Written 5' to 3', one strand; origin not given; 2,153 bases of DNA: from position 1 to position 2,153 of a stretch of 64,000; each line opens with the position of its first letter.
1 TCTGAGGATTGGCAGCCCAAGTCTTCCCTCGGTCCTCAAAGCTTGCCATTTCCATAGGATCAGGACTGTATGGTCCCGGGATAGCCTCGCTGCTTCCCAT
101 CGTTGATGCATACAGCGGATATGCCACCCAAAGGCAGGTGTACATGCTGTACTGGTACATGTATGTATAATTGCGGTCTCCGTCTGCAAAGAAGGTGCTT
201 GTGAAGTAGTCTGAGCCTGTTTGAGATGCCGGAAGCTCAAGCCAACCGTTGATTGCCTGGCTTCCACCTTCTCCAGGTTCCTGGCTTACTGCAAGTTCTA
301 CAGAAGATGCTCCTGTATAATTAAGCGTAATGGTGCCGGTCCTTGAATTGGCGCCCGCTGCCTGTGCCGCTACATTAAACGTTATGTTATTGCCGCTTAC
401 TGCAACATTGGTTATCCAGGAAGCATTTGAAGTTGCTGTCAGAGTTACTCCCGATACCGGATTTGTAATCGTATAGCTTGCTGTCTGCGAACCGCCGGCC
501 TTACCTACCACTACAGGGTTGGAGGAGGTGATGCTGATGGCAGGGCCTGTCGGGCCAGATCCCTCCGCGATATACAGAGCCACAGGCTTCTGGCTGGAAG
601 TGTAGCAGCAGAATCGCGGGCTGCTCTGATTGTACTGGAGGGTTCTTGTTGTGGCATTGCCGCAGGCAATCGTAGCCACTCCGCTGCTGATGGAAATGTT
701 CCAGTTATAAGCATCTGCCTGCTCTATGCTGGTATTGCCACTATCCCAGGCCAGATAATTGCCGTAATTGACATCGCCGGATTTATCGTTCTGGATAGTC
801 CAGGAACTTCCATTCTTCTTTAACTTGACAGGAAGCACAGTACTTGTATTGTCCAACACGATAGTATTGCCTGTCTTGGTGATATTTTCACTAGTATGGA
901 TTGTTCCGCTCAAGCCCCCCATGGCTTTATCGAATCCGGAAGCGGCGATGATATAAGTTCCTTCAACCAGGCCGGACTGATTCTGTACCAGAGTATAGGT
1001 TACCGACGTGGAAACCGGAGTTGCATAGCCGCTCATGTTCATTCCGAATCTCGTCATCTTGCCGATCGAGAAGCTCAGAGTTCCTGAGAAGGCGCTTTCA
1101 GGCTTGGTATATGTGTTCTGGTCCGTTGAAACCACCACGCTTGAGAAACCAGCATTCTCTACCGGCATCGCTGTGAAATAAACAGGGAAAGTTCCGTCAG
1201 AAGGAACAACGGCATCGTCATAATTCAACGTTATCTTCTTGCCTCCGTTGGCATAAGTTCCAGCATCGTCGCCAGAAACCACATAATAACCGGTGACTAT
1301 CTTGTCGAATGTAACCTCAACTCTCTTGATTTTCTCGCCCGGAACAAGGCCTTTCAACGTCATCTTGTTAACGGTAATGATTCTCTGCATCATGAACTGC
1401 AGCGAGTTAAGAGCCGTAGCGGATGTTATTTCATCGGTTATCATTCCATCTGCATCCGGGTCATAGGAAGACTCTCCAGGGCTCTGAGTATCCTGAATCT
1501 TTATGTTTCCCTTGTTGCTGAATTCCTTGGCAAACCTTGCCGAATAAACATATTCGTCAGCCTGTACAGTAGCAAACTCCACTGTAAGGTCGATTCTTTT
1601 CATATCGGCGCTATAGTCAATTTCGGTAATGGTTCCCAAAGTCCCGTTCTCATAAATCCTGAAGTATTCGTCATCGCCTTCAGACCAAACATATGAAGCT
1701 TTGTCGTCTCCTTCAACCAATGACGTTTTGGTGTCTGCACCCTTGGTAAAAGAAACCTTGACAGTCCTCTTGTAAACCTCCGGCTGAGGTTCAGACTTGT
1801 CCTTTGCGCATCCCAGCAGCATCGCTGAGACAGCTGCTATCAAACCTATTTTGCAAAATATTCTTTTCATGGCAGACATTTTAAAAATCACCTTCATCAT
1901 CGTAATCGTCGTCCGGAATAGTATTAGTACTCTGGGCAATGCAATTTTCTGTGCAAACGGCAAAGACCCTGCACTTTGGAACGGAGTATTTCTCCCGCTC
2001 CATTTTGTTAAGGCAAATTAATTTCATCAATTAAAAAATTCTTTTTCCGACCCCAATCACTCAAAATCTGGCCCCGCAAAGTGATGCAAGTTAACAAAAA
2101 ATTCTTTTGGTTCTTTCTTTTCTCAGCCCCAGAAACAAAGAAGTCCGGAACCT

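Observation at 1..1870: Paralog A appears to carry a non-specific nuclease domain, and E and F carry OB-like modules: a nucleic-acid theme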

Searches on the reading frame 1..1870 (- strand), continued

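Call 67: search_protein_families(library=pfam, proteins=[L022:10001-12082:+, L015:3285-6257:+, L020:6578-9652:+, L013:5195-7945:+, L021:10001-12295:+, L017:1457-3976:+, L026:7124-9691:+, L028:6689-9652:+, L010:12285-14336:+, L004:4156-6243:+], max_evalue=0.001)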
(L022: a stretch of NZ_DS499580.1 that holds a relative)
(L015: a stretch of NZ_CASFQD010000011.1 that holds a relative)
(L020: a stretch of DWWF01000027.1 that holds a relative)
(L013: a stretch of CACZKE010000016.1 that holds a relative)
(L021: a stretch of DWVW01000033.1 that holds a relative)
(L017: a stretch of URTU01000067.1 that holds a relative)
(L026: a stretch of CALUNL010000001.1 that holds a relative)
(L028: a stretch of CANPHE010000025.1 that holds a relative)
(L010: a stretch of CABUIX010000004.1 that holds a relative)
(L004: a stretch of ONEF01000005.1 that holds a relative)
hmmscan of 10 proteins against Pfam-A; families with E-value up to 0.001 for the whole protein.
L022:10001-12082:+ (693 aa): 2 families
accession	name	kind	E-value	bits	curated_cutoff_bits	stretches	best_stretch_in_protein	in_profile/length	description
PF13004.13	BACON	-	0.0001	22.7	25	1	493-548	5-60/61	Putative binding domain, N-terminal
PF19190.6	BACON_2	-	0.00022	21.5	25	0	87-127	9-48/94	Viral BACON domain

L015:3285-6257:+ (990 aa): 1 family
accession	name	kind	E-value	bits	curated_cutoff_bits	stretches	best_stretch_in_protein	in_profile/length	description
PF00041.27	fn3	-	3.4e-05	24.4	25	1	491-574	3-83/84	Fibronectin type III domain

L020:6578-9652:+ (1024 aa): 0 families

L013:5195-7945:+ (916 aa): 1 family
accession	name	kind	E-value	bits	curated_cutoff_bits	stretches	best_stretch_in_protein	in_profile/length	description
PF07523.18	Big_3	-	0.00012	22.7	21.2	1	731-798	4-68/68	Bacterial Ig-like domain (group 3)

L021:10001-12295:+ (764 aa): 1 family
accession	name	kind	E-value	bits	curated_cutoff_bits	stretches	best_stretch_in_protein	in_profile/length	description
PF13004.13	BACON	-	1.7e-06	28.4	25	1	471-526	13-61/61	Putative binding domain, N-terminal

L017:1457-3976:+ (839 aa): 0 families

L026:7124-9691:+ (855 aa): 1 family
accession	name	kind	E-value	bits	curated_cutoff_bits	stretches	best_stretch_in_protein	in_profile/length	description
PF00041.27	fn3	-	0.00052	20.6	25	1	615-687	8-75/84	Fibronectin type III domain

L028:6689-9652:+ (987 aa): 1 family
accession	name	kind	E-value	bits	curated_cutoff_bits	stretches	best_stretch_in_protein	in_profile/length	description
PF18942.5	DUF5689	-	1.9e-26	93.7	28.6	1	540-753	3-217/217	Family of unknown function (DUF5689)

L010:12285-14336:+ (683 aa): 1 family
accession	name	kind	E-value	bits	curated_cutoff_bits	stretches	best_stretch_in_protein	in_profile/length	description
PF01336.31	tRNA_anti-codon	-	0.00021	21.6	27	0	336-408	1-66/75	OB-fold nucleic acid binding domain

L004:4156-6243:+ (695 aa): 0 families

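Call 74: find_encoding_contigs(protein=P0091, flank=10000, max_places=2)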
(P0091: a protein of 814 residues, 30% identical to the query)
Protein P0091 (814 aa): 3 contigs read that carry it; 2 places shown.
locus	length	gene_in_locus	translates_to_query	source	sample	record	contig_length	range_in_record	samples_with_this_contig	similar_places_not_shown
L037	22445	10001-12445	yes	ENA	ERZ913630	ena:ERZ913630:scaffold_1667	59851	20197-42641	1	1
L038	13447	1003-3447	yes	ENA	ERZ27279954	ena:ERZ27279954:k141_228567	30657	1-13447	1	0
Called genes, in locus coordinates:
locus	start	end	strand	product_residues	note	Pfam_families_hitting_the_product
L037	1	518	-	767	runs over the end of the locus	PF00999:Na_H_Exchanger, PF02080:TrkA_C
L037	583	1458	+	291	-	PF27840:ScmC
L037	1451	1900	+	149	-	PF00717:Peptidase_S24 (weak)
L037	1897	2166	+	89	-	PF05402:PqqD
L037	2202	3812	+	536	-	PF00664:ABC_membrane, PF00005:ABC_tran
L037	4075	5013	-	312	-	-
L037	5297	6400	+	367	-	PF00149:Metallophos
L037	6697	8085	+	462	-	PF01120:Alpha_L_fucos, PF16757:Fucosidase_C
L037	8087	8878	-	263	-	PF02872:5_nucleotid_C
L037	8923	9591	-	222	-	-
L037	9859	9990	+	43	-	-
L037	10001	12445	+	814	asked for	-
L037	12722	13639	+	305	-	PF01223:Endonuclease_NS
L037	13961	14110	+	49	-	-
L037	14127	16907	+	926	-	PF13290:CHB_HEX_C_1, PF13287:Fn3_assoc, PF02368:Big_2 (weak)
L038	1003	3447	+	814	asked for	-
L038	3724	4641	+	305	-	PF01223:Endonuclease_NS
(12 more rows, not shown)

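Call 75: find_encoding_contigs(protein=P0095, flank=10000, max_places=2)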
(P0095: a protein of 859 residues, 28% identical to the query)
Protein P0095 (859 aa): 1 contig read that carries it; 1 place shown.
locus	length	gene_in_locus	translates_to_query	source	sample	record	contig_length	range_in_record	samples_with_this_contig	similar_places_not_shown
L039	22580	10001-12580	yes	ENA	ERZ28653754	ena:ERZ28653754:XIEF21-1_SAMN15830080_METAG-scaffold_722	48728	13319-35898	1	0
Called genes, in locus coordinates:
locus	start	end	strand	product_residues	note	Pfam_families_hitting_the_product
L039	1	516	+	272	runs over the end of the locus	-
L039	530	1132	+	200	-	PF13580:SIS_2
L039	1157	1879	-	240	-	PF03808:Glyco_tran_WecG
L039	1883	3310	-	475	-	PF13727:CoA_binding_3, PF02397:Bac_transf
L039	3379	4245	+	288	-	PF00483:NTP_transferase, PF12804:NTP_transf_3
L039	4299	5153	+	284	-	PF02563:Poly_export, PF22461:SLBB_2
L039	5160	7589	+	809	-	PF06564:CBP_BcsQ (faint), PF13807:GNVR, PF01656:CbiA, PF09140:MipZ, PF10609:ParA (weak), PF13614:AAA_31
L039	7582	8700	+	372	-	PF10282:Lactonase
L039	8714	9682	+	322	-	PF00106:adh_short (weak), PF01073:3Beta_HSD, PF01370:Epimerase, PF02719:Polysacc_synt_2, PF04321:RmlD_sub_bind, PF13460:NAD_binding_10 (weak), PF16363:GDP_Man_Dehyd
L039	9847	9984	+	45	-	-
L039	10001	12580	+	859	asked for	PF18998:Flg_new_2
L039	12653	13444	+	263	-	PF01223:Endonuclease_NS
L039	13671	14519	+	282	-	PF01531:Glyco_transf_11 (weak)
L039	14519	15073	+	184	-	PF04892:VanZ-LLP1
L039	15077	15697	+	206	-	PF00132:Hexapep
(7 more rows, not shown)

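Call 76: find_encoding_contigs(protein=P0051, flank=10000, max_places=2)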
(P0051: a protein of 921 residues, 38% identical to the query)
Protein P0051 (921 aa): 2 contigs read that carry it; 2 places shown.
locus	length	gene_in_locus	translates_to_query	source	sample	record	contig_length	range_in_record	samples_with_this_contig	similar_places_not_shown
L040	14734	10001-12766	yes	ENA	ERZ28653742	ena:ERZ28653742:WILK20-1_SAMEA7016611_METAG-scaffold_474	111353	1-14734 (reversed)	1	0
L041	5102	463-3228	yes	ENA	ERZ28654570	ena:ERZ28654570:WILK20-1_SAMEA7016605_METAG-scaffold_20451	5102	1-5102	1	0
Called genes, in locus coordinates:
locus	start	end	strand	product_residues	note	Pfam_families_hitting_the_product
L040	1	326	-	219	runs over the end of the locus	PF01113:DapB_N, PF05173:DapB_C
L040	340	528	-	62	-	PF20037:DUF6440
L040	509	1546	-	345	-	PF01546:Peptidase_M20, PF07687:M20_dimer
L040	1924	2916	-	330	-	PF01118:Semialdhyde_dh, PF02774:Semialdhyde_dhC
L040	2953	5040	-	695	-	PF00696:AA_kinase, PF03447:NAD_binding_3, PF00742:Homoserine_dh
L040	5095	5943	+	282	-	PF19293:CdaA_N, PF02457:DAC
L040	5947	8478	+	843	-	PF00488:MutS_V, PF01713:Smr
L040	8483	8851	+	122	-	PF08378:NERD (weak), PF02021:UPF0102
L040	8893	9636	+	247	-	PF00483:NTP_transferase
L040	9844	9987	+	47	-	-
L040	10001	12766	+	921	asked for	PF26918:Ig_Eae (faint), PF13287:Fn3_assoc, PF13290:CHB_HEX_C_1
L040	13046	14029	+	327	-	PF01223:Endonuclease_NS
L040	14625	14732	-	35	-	?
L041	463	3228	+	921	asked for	PF26918:Ig_Eae (faint), PF13287:Fn3_assoc, PF13290:CHB_HEX_C_1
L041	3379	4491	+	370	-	PF01223:Endonuclease_NS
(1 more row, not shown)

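Call 77: find_encoding_contigs(protein=P0083, flank=10000, max_places=1)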
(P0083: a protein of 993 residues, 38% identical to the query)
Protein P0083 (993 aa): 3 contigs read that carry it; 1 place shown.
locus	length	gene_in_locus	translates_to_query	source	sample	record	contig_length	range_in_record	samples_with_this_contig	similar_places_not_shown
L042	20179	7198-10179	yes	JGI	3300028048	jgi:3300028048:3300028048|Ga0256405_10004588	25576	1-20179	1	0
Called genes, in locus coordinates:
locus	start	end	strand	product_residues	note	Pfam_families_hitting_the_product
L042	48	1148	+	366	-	PF09992:NAGPA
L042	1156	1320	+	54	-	-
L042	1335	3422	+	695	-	-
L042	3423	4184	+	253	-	PF00657:Lipase_GDSL, PF13472:Lipase_GDSL_2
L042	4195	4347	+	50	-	-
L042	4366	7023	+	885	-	PF07581:Glug (faint)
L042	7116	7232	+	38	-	-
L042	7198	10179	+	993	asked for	PF09992:NAGPA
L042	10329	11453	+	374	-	PF01637:ATPase_2 (weak)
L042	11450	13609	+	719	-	PF09992:NAGPA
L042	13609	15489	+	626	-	PF14508:GH97_N, PF10566:Glyco_hydro_97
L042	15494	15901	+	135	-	PF14509:GH97_C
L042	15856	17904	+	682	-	PF02838:Glyco_hydro_20b, PF00728:Glyco_hydro_20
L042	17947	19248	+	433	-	PF00328:His_Phos_2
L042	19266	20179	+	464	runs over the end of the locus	PF07690:MFS_1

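Call 78: find_encoding_contigs(protein=P0066, flank=10000, max_places=1)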
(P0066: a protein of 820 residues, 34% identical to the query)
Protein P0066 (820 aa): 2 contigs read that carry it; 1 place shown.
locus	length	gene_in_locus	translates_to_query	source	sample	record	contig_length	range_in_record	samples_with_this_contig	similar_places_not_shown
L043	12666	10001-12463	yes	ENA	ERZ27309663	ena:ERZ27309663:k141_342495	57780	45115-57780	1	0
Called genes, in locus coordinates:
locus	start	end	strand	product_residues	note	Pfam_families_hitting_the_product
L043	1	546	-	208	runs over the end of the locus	PF00719:Pyrophosphatase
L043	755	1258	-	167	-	PF09719:C_GCAxxG_C_C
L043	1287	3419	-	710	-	PF13328:HD_4, PF04607:RelA_SpoT, PF02824:TGS, PF19296:RelA_AH, PF28438:RelA_RIS, PF13291:ACT_4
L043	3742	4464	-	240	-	PF02527:GidB, PF13847:Methyltransf_31, PF08242:Methyltransf_12 (weak), PF13649:Methyltransf_25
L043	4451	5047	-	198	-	PF04542:Sigma70_r2, PF08281:Sigma70_r4_2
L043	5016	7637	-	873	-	PF02739:5_3_exonuc_N, PF01367:5_3_exonuc, PF00476:DNA_pol_A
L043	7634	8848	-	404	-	PF12704:MacB_PCD (weak), PF02687:FtsX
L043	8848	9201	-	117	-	PF02033:RBFA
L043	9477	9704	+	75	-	-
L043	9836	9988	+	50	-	-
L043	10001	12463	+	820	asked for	PF00041:fn3 (faint)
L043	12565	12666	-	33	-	?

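Call 79: find_encoding_contigs(protein=P0087, flank=10000, max_places=1)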
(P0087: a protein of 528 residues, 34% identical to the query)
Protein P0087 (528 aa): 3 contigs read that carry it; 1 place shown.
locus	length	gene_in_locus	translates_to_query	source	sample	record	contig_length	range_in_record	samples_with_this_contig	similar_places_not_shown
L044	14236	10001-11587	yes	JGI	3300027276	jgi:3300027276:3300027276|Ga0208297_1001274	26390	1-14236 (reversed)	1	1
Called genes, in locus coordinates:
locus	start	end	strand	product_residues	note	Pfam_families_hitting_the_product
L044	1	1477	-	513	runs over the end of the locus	-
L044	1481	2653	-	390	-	PF00580:UvrD-helicase (faint), PF13245:AAA_19 (weak), PF01443:Viral_helicase1 (faint), PF13361:UvrD_C (weak)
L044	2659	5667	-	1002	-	PF08378:NERD, PF00012:HSP70, PF13428:TPR_14 (faint)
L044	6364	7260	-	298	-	-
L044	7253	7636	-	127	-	PF04397:LytTR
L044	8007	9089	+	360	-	-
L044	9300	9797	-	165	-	-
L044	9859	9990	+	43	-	-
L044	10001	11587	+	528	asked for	PF13385:Laminin_G_3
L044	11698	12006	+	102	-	-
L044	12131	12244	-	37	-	-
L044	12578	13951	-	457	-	PF13173:AAA_14, PF13635:DUF4143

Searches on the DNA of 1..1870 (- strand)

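Call 90: search_rna_families(sources=[L022, L015, L037, L039, L004], threshold=gathering)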
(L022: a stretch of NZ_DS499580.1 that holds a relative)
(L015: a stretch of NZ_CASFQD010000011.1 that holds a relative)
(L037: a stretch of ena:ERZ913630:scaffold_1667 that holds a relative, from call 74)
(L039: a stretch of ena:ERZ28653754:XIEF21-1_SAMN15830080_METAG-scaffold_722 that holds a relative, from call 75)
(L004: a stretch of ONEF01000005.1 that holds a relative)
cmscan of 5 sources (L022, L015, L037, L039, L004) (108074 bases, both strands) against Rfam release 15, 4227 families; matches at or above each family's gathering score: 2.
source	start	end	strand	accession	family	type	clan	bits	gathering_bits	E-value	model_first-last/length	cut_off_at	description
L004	13603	13674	-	RF00005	tRNA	Gene; tRNA;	CL00001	61.9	29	8.9e-11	1-71/71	no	tRNA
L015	9249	9319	+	RF00005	tRNA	Gene; tRNA;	CL00001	57.9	29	1.1e-09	1-71/71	no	tRNA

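Call 91: search_rna_families(source=L022, start=11980, end=12260, threshold=evalue, max_evalue=1)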
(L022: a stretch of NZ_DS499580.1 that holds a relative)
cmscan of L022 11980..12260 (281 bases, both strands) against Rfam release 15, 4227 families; matches with E-value up to 1: 0.
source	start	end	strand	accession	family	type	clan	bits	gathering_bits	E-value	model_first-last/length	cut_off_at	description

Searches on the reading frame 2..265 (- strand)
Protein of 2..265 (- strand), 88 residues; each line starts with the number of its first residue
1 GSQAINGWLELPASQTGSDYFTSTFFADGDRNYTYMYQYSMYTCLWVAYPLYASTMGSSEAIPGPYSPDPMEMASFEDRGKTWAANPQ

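Call 8: search_solved_structures(query=window:2-265:-, max_evalue=10, show_alignments=3)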
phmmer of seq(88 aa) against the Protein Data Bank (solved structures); distinct sequences matched with E-value up to 10: 0.

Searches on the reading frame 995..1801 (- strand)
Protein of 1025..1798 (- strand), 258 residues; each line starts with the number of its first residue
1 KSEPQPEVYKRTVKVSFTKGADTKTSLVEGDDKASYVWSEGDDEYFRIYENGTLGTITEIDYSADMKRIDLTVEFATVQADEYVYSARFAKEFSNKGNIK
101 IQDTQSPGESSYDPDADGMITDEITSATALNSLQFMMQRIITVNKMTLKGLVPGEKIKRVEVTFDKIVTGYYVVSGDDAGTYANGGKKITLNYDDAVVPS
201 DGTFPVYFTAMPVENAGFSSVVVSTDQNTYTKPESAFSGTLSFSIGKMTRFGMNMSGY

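Call 14: search_protein_families(library=pfam, proteins=[window:1025-1798:-], max_evalue=10)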
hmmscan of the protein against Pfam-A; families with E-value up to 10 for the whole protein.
seq(258 aa): 0 families

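Call 36: search_solved_structures(query=A3, max_evalue=1, show_alignments=1)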
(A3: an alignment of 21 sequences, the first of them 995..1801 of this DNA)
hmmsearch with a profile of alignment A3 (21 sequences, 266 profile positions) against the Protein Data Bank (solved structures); distinct sequences matched with E-value up to 1: 2.
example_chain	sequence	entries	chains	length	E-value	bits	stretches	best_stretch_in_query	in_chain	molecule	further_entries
4lba_A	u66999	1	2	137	0.4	13.7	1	140-236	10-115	conjugative transposon lipoprotein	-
1mhh_E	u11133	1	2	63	0.84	12.6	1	68-93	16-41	protein L domain C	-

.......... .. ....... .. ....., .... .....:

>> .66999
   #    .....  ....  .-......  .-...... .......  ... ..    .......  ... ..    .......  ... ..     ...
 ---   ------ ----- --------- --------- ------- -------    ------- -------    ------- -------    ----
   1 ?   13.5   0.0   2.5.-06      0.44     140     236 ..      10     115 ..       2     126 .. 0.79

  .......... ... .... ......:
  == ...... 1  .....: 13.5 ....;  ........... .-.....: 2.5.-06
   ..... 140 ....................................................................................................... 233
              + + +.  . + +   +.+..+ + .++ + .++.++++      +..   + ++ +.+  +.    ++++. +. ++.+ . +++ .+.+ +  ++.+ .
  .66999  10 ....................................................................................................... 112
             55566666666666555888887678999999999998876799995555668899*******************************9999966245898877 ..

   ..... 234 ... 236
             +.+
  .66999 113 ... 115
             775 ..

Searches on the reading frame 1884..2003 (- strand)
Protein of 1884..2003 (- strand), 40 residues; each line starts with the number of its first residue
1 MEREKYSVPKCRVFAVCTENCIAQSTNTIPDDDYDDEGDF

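Call 7: search_protein_families(library=ncbifam, proteins=[window:1884-2003:-], max_evalue=1)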
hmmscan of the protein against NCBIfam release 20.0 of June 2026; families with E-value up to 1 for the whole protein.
seq(40 aa): 0 families

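Call 46: search_protein_families(library=pfam, proteins=[window:1884-2003:-], max_evalue=10)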
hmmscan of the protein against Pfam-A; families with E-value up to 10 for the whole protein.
seq(40 aa): 0 families

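Call 72: search_solved_structures(query=window:1884-2003:-, max_evalue=10)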
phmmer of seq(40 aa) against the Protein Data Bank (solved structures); distinct sequences matched with E-value up to 10: 0.
